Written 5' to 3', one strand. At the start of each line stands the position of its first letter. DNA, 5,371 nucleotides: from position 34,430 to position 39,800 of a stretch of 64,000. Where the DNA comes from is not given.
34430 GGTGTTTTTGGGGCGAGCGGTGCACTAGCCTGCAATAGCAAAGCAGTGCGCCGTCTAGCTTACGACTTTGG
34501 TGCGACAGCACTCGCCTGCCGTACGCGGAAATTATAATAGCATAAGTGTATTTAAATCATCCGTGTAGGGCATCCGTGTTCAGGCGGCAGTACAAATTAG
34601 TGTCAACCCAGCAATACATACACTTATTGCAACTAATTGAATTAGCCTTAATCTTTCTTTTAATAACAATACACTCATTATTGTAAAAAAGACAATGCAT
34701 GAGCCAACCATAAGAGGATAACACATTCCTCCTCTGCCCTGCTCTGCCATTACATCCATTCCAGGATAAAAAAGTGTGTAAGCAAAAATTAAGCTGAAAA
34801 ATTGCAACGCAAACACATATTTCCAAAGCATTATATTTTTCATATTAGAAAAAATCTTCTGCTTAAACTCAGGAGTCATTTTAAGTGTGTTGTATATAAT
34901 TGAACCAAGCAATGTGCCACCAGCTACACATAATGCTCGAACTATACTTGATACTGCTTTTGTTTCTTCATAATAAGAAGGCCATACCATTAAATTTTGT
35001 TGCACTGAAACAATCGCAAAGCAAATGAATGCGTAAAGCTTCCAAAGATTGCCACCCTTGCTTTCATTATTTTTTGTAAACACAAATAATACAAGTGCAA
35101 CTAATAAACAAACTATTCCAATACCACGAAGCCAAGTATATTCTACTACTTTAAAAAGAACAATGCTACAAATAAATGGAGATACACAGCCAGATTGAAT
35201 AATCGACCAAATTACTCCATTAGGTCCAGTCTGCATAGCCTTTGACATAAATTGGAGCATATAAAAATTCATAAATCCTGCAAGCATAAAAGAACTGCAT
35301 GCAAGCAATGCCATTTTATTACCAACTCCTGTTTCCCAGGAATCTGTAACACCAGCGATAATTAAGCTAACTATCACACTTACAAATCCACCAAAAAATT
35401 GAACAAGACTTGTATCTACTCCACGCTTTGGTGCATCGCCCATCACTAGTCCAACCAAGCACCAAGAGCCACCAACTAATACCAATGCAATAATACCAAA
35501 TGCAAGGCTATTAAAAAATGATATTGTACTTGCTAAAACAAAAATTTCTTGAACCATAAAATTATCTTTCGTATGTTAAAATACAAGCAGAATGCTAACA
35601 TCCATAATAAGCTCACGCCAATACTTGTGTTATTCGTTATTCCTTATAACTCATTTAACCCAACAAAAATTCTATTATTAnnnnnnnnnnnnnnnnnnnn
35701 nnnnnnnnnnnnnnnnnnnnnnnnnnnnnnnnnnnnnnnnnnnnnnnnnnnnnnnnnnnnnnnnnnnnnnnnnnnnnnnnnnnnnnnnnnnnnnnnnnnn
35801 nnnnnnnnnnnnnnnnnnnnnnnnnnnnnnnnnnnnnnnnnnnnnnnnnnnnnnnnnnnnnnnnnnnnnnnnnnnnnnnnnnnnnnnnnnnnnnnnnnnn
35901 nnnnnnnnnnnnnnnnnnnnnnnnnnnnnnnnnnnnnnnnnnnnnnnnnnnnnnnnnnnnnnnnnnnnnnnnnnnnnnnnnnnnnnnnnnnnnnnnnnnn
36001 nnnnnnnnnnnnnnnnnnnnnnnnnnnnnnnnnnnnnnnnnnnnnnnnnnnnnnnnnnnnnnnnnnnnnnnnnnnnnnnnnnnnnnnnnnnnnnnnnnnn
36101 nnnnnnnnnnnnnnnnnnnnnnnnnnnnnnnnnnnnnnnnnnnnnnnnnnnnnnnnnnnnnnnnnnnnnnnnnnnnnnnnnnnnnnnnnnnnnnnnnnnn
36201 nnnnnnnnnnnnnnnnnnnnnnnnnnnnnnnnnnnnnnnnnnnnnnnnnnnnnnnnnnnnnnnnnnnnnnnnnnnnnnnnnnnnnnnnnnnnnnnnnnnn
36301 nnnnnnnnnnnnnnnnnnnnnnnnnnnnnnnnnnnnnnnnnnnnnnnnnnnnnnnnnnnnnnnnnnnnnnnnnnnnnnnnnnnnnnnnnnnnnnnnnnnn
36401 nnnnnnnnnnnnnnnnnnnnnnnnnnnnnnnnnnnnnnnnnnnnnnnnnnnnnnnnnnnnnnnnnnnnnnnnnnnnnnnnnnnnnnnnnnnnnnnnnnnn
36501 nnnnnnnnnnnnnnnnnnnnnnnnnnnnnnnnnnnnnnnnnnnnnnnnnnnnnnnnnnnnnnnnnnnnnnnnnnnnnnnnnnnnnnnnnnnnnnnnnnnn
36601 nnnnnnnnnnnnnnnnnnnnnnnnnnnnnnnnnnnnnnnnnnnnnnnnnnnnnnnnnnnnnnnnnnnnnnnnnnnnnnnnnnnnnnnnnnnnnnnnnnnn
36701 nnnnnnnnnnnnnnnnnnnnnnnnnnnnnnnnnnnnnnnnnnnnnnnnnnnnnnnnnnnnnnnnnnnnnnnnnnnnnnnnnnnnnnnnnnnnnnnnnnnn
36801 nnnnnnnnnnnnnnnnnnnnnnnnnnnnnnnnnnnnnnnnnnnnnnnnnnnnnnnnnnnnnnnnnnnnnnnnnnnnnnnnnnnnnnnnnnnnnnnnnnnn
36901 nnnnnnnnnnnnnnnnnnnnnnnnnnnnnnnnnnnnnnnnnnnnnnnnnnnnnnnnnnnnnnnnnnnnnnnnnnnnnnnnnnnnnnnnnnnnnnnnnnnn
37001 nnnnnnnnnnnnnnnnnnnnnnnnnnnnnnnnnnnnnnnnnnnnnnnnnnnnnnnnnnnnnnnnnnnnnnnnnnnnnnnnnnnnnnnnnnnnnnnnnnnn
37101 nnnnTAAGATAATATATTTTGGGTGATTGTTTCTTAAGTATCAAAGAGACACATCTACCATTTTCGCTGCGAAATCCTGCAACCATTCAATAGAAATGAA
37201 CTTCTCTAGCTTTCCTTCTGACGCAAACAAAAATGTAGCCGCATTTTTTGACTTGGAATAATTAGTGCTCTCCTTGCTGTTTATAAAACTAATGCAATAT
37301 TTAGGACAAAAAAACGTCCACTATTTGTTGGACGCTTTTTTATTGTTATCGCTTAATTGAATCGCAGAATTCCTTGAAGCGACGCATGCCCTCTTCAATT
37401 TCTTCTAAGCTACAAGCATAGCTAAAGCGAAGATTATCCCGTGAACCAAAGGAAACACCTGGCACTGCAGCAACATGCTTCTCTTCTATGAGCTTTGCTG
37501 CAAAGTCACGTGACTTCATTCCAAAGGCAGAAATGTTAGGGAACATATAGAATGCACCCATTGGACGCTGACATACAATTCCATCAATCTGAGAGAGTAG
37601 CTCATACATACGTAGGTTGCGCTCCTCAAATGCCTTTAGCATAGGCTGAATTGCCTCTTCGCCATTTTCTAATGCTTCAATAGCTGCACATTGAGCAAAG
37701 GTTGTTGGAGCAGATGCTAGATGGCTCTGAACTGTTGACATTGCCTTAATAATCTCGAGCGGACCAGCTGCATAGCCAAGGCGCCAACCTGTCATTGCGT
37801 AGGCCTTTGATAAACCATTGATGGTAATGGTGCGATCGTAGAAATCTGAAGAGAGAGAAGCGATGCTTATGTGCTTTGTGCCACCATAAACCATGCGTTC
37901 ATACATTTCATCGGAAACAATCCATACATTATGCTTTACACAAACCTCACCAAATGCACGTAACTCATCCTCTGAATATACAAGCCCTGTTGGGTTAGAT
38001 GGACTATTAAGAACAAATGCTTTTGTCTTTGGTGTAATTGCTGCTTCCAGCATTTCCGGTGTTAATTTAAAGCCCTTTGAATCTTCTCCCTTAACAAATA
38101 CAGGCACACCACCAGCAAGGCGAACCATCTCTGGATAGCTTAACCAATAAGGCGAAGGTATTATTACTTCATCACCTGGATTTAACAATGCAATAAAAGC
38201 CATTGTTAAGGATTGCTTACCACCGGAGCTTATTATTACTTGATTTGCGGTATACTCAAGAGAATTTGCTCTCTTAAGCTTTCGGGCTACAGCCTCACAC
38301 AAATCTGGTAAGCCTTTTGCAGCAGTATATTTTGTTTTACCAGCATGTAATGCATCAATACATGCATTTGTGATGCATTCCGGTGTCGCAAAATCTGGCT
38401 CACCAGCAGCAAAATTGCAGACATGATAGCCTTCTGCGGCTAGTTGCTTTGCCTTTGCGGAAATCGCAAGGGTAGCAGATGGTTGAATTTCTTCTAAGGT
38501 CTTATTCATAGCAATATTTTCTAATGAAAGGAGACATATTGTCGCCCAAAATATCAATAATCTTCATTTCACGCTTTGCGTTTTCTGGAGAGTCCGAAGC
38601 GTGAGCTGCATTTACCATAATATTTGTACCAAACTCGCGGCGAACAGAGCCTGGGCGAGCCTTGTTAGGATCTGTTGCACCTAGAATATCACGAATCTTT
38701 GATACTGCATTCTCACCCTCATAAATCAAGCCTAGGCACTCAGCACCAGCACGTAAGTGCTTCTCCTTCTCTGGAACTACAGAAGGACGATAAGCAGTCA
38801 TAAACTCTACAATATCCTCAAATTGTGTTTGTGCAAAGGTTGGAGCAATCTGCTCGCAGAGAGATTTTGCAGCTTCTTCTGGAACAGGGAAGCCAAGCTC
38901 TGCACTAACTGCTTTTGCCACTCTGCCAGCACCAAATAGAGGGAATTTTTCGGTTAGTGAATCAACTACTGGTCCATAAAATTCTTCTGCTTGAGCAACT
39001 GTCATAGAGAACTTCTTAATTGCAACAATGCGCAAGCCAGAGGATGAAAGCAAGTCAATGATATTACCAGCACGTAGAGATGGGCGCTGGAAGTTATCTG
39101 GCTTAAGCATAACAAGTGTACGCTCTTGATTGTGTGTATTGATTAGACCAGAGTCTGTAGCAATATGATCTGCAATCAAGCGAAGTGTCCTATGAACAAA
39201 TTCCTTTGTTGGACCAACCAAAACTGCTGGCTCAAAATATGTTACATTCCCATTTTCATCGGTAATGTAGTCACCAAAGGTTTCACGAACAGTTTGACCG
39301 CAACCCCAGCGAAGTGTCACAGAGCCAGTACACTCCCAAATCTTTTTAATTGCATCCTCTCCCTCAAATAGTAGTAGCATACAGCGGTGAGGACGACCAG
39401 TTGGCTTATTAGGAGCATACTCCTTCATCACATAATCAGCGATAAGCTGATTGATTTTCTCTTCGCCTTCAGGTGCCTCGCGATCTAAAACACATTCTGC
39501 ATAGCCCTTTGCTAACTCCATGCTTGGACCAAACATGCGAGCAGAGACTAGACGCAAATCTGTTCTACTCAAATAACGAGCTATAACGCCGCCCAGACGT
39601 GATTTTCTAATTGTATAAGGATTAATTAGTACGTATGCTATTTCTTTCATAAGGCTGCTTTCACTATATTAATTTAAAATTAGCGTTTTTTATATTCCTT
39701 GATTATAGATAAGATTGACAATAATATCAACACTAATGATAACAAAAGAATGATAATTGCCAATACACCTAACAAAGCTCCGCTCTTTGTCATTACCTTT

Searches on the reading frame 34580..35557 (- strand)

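Call 44: search_protein_families(library=pfam, proteins=[window:34580-35557:-], max_evalue=0.001)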
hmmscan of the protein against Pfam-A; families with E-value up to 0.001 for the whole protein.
window:34580-35557:- (325 aa): 1 family
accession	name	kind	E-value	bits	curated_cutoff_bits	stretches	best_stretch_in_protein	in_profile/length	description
PF00892.27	EamA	-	0.00064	20.4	28.2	0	210-321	33-133/135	EamA-like transporter family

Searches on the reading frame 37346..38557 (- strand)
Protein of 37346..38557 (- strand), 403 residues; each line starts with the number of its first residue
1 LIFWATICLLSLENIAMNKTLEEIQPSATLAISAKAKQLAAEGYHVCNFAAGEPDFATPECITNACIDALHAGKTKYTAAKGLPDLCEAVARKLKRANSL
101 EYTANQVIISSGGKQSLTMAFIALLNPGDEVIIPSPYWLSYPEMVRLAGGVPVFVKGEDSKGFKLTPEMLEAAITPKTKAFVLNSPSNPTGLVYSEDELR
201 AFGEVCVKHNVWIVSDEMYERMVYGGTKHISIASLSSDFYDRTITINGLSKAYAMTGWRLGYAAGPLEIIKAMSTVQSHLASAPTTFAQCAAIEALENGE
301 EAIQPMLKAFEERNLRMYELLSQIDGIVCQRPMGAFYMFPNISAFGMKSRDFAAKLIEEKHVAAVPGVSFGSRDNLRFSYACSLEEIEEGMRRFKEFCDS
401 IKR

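Call 44: search_protein_families(library=pfam, proteins=[window:37346-38557:-], max_evalue=0.001)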
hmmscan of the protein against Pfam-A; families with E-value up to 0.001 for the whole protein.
window:37346-38557:- (403 aa): 4 families
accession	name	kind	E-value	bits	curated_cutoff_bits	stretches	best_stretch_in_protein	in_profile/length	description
PF00155.27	Aminotran_1_2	-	7.6e-78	262.7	19.7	1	45-393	2-360/361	Aminotransferase class I and II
PF01041.23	DegT_DnrJ_EryC1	-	1.9e-10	41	19.8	1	107-216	42-145/360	DegT/DnrJ/EryC1/StrS aminotransferase family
PF01053.26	Cys_Met_Meta_PP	-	1.1e-05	24.7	27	1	98-217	62-174/381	Cys/Met metabolism PLP-dependent enzyme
PF00266.25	Aminotran_5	-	0.00098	18.6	21.5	0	104-217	61-176/371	Aminotransferase class-V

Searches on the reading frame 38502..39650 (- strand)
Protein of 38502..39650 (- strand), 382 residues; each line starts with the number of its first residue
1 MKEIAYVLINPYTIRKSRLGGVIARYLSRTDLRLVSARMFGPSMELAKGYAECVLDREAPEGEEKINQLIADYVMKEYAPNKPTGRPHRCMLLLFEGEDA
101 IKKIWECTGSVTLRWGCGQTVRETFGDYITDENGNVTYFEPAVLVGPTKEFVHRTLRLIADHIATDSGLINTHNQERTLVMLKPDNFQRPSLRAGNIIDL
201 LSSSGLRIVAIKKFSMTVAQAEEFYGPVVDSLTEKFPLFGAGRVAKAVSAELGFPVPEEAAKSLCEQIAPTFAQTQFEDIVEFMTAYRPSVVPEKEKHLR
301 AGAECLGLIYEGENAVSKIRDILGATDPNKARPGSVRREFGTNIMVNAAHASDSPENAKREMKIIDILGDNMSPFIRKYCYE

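Call 7: search_protein_families(library=pfam, proteins=[window:38502-39650:-], max_evalue=0.01)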
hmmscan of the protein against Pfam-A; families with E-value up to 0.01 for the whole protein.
window:38502-39650:- (382 aa): 1 family
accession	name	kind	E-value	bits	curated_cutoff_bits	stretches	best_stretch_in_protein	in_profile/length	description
PF00334.24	NDK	-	2.3e-35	121.8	27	2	305-364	69-128/135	Nucleoside diphosphate kinase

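Call 8: search_protein_families(library=ncbifam, proteins=[window:38502-39650:-], max_evalue=0.01)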
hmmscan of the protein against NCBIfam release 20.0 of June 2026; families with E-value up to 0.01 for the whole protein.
window:38502-39650:- (382 aa): 6 families
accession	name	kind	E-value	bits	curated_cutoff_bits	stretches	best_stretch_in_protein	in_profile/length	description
NF001908.0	PRK00668.1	equivalog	8.2e-34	116.4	155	2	306-364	73-131/141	nucleoside-diphosphate kinase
NF011112.0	PRK14540.1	equivalog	2.2e-26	92.3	202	2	305-364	71-130/135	nucleoside-diphosphate kinase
NF011116.0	PRK14545.1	equivalog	4.5e-23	81.9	217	2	304-361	71-128/139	nucleoside-diphosphate kinase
NF011113.0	PRK14541.1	equivalog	1.5e-20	73.8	255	2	301-362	66-127/140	nucleoside-diphosphate kinase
NF011114.0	PRK14542.1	equivalog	2.6e-15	56.3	250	2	309-363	74-128/137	nucleoside-diphosphate kinase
NF011115.0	PRK14543.1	equivalog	4e-10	39.8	287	0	307-344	81-118/169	nucleoside-diphosphate kinase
